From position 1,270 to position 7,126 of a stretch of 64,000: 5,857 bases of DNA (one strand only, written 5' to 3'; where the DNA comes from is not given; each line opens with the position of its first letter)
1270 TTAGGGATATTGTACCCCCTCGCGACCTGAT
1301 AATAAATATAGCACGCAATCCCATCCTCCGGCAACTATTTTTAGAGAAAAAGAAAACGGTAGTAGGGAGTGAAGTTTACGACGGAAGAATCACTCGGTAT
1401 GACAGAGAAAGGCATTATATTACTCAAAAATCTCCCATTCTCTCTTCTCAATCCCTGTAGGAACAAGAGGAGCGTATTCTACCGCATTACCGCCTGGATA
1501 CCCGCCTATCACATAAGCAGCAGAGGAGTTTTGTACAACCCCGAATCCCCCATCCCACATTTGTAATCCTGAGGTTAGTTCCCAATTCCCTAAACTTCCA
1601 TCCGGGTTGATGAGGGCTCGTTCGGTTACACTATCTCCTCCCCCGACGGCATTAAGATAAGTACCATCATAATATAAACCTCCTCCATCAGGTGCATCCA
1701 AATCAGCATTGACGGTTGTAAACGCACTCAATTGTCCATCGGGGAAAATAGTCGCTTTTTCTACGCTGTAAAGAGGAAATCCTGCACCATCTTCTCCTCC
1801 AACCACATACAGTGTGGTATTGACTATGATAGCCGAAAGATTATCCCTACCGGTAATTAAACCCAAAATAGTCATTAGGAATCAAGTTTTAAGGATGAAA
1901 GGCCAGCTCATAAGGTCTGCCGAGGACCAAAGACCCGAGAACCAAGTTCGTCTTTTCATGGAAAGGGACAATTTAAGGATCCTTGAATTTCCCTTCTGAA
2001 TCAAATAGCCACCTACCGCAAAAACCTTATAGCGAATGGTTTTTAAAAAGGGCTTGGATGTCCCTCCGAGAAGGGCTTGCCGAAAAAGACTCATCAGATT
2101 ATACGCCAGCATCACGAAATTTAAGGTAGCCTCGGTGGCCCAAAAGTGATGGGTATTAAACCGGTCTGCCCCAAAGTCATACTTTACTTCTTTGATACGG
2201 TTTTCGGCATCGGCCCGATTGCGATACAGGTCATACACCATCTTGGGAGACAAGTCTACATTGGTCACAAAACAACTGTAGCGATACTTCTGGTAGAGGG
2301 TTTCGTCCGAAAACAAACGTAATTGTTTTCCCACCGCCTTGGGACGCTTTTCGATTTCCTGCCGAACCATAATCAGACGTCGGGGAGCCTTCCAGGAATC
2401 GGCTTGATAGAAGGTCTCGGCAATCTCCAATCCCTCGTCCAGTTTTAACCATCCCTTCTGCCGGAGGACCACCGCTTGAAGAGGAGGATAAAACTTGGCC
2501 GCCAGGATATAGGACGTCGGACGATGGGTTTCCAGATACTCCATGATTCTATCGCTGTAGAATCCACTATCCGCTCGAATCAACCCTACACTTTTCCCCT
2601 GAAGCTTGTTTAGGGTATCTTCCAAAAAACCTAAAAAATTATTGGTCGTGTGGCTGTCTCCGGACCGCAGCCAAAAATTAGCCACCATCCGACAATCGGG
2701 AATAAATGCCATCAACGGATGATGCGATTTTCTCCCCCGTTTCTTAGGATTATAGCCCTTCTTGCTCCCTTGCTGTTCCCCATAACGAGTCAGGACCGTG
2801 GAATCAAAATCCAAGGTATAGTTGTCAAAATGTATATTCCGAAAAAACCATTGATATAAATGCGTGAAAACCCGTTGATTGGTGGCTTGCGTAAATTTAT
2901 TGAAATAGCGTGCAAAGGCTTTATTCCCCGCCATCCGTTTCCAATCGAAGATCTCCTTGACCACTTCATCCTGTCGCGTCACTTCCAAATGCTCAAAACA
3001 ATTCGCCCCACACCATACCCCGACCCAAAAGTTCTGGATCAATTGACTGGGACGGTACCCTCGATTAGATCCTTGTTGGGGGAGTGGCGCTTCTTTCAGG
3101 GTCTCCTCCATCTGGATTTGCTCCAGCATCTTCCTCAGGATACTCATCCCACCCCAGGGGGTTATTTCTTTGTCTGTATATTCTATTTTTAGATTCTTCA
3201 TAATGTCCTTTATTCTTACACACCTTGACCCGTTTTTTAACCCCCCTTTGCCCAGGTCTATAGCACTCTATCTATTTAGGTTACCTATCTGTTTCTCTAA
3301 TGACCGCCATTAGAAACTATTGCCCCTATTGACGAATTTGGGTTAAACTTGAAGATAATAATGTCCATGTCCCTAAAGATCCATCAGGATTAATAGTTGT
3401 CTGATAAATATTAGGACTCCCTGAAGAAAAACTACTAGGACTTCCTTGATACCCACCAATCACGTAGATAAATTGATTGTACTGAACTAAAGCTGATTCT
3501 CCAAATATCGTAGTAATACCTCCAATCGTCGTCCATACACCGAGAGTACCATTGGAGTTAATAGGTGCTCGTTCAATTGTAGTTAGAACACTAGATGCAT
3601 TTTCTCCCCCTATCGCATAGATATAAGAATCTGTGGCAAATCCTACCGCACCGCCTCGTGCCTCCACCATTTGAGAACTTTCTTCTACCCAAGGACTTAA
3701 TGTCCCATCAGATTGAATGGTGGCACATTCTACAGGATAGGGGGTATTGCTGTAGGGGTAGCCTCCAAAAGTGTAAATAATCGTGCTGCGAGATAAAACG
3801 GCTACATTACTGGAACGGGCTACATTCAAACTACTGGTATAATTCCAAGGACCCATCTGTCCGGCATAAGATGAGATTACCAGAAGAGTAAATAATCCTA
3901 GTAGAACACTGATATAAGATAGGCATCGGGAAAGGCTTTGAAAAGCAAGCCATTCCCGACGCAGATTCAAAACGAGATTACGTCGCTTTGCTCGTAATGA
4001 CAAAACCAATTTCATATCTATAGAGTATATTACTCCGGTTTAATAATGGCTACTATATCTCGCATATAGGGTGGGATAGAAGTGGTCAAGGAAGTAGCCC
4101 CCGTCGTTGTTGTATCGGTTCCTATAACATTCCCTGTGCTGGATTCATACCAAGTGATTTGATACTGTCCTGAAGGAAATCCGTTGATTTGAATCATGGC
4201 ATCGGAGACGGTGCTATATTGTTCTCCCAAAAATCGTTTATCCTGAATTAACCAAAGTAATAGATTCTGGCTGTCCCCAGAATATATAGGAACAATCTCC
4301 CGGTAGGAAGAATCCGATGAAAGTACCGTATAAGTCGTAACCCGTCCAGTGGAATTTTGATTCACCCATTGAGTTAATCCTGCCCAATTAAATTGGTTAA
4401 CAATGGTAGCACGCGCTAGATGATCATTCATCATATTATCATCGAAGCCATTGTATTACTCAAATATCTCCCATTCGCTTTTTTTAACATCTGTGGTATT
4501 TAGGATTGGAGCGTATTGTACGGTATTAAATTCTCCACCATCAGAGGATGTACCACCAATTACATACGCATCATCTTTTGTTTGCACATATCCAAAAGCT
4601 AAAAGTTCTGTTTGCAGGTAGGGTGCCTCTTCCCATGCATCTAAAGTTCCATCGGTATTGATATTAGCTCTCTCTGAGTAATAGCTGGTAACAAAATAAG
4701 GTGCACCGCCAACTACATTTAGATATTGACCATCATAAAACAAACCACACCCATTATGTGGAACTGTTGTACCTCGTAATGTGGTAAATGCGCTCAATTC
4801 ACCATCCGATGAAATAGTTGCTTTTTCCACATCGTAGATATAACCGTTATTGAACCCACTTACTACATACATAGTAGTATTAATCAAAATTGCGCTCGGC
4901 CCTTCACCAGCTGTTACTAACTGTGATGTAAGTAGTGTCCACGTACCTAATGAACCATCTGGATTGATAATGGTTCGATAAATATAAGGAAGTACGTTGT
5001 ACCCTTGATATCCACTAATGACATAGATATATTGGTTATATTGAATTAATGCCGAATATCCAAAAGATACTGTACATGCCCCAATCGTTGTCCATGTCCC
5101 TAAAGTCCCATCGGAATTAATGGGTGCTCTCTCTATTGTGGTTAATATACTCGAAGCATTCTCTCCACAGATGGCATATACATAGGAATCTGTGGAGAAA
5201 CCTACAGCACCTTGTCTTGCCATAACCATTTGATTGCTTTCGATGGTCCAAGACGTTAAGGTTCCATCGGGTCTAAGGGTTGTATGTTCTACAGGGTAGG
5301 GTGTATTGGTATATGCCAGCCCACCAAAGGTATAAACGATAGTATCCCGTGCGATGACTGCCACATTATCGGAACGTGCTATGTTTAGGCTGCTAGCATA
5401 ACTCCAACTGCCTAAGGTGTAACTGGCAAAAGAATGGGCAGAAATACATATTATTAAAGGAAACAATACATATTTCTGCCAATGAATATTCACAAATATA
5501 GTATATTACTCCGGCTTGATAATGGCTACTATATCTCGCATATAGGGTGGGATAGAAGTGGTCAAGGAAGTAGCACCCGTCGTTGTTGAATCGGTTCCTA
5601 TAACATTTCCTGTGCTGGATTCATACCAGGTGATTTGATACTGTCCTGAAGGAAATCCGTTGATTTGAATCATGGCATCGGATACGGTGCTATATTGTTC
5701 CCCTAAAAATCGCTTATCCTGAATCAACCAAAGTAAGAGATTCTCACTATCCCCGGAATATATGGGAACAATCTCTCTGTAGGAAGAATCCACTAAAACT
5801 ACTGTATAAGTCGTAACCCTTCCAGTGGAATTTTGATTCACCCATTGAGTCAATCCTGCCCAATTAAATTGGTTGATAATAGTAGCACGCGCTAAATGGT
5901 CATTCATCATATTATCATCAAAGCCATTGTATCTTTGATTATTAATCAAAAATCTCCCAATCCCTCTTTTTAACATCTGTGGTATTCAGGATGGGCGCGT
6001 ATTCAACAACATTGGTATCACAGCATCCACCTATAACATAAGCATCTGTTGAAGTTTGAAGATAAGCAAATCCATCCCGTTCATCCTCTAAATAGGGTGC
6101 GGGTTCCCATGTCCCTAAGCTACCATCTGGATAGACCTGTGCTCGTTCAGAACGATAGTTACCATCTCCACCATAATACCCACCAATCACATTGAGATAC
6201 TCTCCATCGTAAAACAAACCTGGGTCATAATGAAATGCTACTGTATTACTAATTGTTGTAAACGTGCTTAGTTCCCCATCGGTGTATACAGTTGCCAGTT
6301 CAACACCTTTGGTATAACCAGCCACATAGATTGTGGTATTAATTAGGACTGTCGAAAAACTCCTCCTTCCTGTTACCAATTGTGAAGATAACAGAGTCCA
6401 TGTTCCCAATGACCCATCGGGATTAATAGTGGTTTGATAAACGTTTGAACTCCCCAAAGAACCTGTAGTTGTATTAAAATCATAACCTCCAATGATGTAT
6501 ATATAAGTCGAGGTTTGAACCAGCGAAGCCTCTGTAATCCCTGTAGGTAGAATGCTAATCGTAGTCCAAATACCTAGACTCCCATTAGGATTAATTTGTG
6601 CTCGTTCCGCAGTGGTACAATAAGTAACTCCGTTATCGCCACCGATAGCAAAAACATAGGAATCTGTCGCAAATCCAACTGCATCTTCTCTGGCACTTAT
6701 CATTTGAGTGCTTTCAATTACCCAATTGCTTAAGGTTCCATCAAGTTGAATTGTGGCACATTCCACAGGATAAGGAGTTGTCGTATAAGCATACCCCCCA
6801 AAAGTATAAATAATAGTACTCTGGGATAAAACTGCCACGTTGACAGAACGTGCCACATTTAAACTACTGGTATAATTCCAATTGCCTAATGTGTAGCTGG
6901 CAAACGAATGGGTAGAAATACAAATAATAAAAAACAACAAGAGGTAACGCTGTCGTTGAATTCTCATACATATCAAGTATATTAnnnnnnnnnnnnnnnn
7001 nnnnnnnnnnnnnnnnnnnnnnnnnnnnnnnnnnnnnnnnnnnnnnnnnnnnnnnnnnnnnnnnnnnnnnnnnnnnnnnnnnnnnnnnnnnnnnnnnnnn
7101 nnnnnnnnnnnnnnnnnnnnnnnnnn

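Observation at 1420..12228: Cassette-like array: giant secreted protein C-terminal module + orphan module copies interleaved with diverged secreted Kelch paralogs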

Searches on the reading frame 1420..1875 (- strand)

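Call 3: search_protein_families(library=pfam, proteins=[window:1420-1875:-], max_evalue=0.01)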
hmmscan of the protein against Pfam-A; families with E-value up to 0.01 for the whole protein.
window:1420-1875:- (151 aa): 1 family
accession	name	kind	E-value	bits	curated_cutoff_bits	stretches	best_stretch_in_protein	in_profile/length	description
PF01344.31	Kelch_1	-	0.00028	20.7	20.1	1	10-40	2-31/46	Kelch motif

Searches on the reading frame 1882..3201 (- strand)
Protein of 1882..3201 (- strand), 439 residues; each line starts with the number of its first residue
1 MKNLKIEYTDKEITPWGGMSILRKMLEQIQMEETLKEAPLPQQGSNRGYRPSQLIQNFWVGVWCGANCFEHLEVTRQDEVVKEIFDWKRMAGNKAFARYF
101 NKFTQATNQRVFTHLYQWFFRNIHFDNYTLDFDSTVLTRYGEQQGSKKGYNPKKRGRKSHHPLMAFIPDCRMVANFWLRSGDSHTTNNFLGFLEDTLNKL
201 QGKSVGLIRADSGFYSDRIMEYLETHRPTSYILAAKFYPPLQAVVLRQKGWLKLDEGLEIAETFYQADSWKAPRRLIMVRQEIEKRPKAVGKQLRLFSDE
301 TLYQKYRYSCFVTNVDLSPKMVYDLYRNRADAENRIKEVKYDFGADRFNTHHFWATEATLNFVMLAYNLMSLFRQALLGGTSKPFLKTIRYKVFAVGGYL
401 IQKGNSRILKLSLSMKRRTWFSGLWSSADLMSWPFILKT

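Call 3: search_protein_families(library=pfam, proteins=[window:1882-3201:-], max_evalue=0.01)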
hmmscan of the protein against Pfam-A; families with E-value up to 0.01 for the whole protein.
window:1882-3201:- (439 aa): 2 families
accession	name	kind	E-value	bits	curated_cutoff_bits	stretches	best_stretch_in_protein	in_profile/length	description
PF13701.12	DDE_Tnp_1_4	-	2.2e-53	181.5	34.7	1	2-422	7-424/435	Transposase DDE domain group 1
PF01609.27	DDE_Tnp_1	-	1.1e-20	74.7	23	1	128-369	5-200/200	Transposase DDE domain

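Call 18: search_protein_families(library=ncbifam, proteins=[window:1882-3201:-], max_evalue=0.01)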
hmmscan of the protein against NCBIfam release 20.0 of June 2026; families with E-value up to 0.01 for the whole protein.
window:1882-3201:- (439 aa): 7 families
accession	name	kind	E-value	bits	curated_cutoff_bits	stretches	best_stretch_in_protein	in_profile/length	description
NF033539.1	transpos_IS1380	equivalog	3.1e-79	266.6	180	1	5-412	1-416/419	IS1380 family transposase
NF033559.2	transpos_IS1634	equivalog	2.7e-13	49.8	100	2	16-282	40-288/483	IS1634 family transposase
NF033592.1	transpos_IS4_1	equivalog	6.6e-09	35.3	115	1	207-372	179-330/332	IS4 family transposase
NF049999.1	transpos_IS701_3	equivalog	0.00016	20.7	170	1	299-375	286-362/412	IS701 family transposase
NF033593.1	transpos_ISNCY_1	equivalog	0.00016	20.5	325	0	324-372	394-442/444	ISNCY family transposase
NF033551.1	transpos_IS1182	equivalog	0.00052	19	270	0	324-374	436-487/488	IS1182 family transposase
NF033540.2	transpos_IS701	equivalog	0.0096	15.2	150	0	287-372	275-361/363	IS701 family transposase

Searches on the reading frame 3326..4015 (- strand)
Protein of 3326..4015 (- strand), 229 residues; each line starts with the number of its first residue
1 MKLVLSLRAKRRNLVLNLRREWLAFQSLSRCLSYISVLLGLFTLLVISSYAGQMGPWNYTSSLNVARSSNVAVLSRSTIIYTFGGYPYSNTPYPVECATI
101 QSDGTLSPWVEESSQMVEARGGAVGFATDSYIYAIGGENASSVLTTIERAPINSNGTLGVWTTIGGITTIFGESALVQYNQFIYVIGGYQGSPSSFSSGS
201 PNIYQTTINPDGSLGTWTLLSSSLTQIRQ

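Call 3: search_protein_families(library=pfam, proteins=[window:3326-4015:-], max_evalue=0.01)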
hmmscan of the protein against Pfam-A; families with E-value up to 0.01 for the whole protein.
window:3326-4015:- (229 aa): 5 families
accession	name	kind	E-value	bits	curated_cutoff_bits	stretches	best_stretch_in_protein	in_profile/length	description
PF01344.31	Kelch_1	-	2.9e-06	27.1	20.1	0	120-149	2-31/46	Kelch motif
PF13418.12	Kelch_4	-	0.00045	20.5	21.6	0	119-143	1-27/49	Galactose oxidase, central domain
PF24981.1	Beta-prop_ATRN-LZTR1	-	0.0006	19.6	50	1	129-224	106-199/289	Attractin/LZTR1 beta-propeller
PF24681.1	Kelch_KLHDC2_KLHL20_DRC7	-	0.00074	19.3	50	1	63-191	47-175/221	KLHDC2/KLHL20/DRC7 Kelch-repeats domain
PF13964.12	Kelch_6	-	0.0028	18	25.3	0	175-195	6-24/50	Kelch motif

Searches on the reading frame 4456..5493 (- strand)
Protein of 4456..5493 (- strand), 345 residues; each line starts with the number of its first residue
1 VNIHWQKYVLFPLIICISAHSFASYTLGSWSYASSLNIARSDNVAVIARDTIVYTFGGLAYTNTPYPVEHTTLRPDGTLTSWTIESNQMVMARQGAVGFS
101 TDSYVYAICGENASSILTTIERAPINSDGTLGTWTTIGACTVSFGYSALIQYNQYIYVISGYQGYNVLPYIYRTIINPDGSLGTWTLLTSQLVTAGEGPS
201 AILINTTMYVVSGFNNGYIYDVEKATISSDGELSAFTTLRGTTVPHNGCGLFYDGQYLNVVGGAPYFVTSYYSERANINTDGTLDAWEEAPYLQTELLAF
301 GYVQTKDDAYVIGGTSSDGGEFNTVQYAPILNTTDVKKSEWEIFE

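Call 3: search_protein_families(library=pfam, proteins=[window:4456-5493:-], max_evalue=0.01)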
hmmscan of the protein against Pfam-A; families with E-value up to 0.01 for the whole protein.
window:4456-5493:- (345 aa): 2 families
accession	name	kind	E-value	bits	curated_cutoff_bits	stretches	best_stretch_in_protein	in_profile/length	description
PF25210.1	Kelch_FKB95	-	6.4e-05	23.1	70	0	99-232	39-167/268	FKB95, Kelch-repeats domain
PF24996.1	NANM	-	0.0012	18.2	45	0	132-162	298-328/350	N-acetylneuraminate epimerase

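Call 17: search_solved_structures(query=window:4456-5493:-, max_evalue=0.1)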
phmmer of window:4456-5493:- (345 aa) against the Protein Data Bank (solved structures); distinct sequences matched with E-value up to 0.1: 10.
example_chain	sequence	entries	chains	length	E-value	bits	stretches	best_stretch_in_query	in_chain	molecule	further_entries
9y8j_A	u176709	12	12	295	4.1e-09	39.5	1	30-267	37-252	Kelch-like protein 12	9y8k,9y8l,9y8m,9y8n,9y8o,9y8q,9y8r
2vpj_A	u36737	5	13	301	5.5e-09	39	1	30-243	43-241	KELCH-LIKE PROTEIN 12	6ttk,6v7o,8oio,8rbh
6n3h_A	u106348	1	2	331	4.4e-07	32.8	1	132-263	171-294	Influenza virus NS1A-binding protein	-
5yy8_A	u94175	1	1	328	4.7e-07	32.7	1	132-263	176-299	Influenza virus NS1A-binding protein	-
6gy5_A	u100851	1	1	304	4.3e-05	26.2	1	80-280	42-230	Kelch-like protein 20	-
9tsn_A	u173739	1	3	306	4.4e-05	26.2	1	54-223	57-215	Kelch protein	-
5yq4_A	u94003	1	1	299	4.7e-05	26.1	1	80-280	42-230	Kelch-like protein 20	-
4yy8_A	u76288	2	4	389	7.8e-05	25.4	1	7-218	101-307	Kelch protein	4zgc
8khp_A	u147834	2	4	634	8.2e-05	25.3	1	21-297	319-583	Kelch-like protein 22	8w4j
8k8t_K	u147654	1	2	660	8.9e-05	25.2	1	21-297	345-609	Kelch-like protein 22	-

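Call 18: search_protein_families(library=ncbifam, proteins=[window:4456-5493:-], max_evalue=0.01)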
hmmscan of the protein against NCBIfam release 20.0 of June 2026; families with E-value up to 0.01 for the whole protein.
window:4456-5493:- (345 aa): 0 families

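Call 67: find_encoding_contigs(protein=window:4456-5493:-, flank=10000, max_places=5)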
Protein window:4456-5493:- (345 aa): 2 contigs read that carry it; 1 place shown.
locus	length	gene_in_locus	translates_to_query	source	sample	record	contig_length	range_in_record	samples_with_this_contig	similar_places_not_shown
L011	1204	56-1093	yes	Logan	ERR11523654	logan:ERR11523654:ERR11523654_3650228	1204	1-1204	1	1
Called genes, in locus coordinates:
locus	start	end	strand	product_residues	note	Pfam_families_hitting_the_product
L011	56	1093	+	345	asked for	PF13964:Beta-prop_Calicin (faint)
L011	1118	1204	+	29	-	?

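Call 78: search_protein_families(library=padloc, proteins=[window:4456-5493:-], max_evalue=0.01)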
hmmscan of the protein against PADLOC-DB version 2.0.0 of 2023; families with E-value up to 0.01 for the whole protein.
window:4456-5493:- (345 aa): 0 families

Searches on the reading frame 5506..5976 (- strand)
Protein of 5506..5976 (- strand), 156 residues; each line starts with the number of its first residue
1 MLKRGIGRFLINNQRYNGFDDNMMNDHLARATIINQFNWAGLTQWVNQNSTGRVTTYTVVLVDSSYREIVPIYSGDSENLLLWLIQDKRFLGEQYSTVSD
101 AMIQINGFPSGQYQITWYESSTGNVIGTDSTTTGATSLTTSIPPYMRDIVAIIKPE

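Call 3: search_protein_families(library=pfam, proteins=[window:5506-5976:-], max_evalue=0.01)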
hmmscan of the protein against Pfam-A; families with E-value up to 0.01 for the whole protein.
window:5506-5976:- (156 aa): 0 families

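Call 6: find_homologous_proteins(query=window:5509-5931:-, max_evalue=0.001)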
Query seq(141 aa) (141 aa): 3 proteins with E <= 0.001 among 8 candidates.
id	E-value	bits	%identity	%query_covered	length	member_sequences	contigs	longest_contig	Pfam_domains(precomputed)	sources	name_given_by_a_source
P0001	1.7e-79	282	96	95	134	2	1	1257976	-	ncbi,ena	-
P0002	1.9e-42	162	59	100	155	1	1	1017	-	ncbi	-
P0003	1.5e-32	130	55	91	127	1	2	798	-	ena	-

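Call 8: find_encoding_contigs(protein=P0002, flank=10000)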
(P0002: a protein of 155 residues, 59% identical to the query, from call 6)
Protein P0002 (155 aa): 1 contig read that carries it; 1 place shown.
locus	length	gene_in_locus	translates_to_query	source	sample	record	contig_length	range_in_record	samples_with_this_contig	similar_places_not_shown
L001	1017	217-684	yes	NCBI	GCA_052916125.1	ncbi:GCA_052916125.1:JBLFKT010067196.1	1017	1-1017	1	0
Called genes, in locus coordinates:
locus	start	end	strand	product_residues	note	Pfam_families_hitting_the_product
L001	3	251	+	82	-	?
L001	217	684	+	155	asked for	-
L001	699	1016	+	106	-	?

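Call 9: find_encoding_contigs(protein=P0003, flank=10000)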
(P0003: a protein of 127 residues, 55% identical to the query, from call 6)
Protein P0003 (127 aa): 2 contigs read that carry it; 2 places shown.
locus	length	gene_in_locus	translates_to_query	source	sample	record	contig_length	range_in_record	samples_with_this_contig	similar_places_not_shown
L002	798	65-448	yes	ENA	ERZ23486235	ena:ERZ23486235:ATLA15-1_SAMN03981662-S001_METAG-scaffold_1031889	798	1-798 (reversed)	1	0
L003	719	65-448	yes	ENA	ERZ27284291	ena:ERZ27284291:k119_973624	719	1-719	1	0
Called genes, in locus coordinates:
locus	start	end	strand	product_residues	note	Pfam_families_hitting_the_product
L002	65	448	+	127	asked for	-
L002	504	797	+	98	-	?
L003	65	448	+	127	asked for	-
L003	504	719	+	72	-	?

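Call 12: find_encoding_contigs(protein=P0001, flank=3000, max_places=4)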
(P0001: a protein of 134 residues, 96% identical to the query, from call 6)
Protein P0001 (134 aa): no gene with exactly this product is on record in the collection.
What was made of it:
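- Tried and rejected: The exact look-up of orphan 2 (P0001) returned no contig (call 12).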

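Call 18: search_protein_families(library=ncbifam, proteins=[window:5506-5976:-], max_evalue=0.01)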
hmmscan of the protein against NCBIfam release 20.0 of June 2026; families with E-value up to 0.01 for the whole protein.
window:5506-5976:- (156 aa): 0 families

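Call 78: search_protein_families(library=padloc, proteins=[window:5506-5976:-], max_evalue=0.01)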
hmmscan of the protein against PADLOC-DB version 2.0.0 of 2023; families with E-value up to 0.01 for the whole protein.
window:5506-5976:- (156 aa): 0 families

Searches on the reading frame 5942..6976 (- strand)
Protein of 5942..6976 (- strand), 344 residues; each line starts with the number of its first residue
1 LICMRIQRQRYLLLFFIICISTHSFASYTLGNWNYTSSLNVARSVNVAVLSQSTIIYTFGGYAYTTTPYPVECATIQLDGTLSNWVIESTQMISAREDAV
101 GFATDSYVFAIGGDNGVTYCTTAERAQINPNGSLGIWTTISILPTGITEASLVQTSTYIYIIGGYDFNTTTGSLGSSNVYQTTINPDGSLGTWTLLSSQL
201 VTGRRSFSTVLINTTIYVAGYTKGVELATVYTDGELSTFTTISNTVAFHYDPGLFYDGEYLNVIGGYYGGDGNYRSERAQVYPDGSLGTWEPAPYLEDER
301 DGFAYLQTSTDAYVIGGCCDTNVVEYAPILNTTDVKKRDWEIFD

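Call 3: search_protein_families(library=pfam, proteins=[window:5942-6976:-], max_evalue=0.01)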
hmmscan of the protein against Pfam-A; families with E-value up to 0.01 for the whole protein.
window:5942-6976:- (344 aa): 4 families
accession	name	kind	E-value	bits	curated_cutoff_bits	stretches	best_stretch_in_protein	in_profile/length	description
PF25210.1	Kelch_FKB95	-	1.4e-08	35.2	70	1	139-224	25-100/268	FKB95, Kelch-repeats domain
PF01344.31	Kelch_1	-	8.7e-08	32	20.1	0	150-171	5-26/46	Kelch motif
PF24681.1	Kelch_KLHDC2_KLHL20_DRC7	-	5.3e-06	26.3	50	0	26-164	87-221/221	KLHDC2/KLHL20/DRC7 Kelch-repeats domain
PF24981.1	Beta-prop_ATRN-LZTR1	-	0.00065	19.5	50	0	137-225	192-283/289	Attractin/LZTR1 beta-propeller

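Call 18: search_protein_families(library=ncbifam, proteins=[window:5942-6976:-], max_evalue=0.01)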
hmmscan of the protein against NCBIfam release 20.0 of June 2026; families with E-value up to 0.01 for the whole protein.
window:5942-6976:- (344 aa): 0 families

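Call 39: find_related_loci(query=A4, collection=genome_contigs, flank=10000)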
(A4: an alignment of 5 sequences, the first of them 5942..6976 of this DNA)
Query A4 (344 aa) in genome_contigs; peptide patterns used: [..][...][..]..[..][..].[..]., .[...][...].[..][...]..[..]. (x = any residue, [..] = any of these).
28 stretches matched a pattern, but none encodes a relative of the query by tblastn (E <= 1e-3).

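Call 41: find_related_loci(query=A4, collection=metagenome_contigs, flank=10000)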
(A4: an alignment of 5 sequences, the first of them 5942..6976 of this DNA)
Query A4 (344 aa) in metagenome_contigs; peptide patterns used: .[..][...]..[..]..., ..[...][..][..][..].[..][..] (x = any residue, [..] = any of these).
200 stretches matched a pattern; 1 encode a relative of the query (tblastn E <= 1e-3); 1 distinct loci.
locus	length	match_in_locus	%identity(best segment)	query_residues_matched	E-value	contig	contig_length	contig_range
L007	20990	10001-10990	28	45-344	4e-7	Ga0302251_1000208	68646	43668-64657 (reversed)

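Call 68: find_encoding_contigs(protein=window:5942-6967:-, flank=10000, max_places=5)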
Protein window:5942-6967:- (341 aa): 2 contigs read that carry it; 2 places shown.
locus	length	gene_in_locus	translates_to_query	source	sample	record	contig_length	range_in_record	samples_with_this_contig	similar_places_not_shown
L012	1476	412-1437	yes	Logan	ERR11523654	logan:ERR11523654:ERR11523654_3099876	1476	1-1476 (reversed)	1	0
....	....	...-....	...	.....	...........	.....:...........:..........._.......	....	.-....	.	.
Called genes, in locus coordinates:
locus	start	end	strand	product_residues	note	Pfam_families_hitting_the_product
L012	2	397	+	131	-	?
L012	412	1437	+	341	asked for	PF24681:Kelch_KLHDC2_KLHL20_DRC7 (faint), PF25210:Kelch_FKB95 (faint), PF01344:Kelch_1 (faint)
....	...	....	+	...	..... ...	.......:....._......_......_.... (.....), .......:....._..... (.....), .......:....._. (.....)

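Call 78: search_protein_families(library=padloc, proteins=[window:5942-6976:-], max_evalue=0.01)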
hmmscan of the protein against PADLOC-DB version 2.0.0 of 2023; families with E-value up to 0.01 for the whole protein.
window:5942-6976:- (344 aa): 0 families
